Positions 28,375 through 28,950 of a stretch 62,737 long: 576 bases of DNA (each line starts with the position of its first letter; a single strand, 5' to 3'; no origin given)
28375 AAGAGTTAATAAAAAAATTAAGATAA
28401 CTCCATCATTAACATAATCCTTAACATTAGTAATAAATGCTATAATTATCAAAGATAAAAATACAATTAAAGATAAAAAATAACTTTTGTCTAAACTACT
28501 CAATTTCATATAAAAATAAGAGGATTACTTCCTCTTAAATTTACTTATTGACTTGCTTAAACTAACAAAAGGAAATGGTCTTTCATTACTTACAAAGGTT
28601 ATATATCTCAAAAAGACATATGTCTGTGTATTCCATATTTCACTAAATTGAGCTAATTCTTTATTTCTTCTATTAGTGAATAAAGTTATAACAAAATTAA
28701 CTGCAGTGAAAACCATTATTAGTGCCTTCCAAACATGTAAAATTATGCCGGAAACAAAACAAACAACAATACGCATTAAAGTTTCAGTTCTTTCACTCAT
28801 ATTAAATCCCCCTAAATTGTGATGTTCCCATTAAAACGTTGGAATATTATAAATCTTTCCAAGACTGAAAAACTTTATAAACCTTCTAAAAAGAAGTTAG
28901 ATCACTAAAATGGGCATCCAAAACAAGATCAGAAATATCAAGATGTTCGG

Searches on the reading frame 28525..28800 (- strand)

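Call 51: search_protein_families(library=pfam, proteins=[window:28525-28800:-], max_evalue=0.00001)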
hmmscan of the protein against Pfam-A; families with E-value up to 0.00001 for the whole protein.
window:28525-28800:- (91 aa): 1 family
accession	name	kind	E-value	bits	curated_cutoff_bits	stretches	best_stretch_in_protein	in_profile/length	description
PF14333.11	DUF4389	-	2e-13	50.5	25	1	4-78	1-75/76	Domain of unknown function (DUF4389)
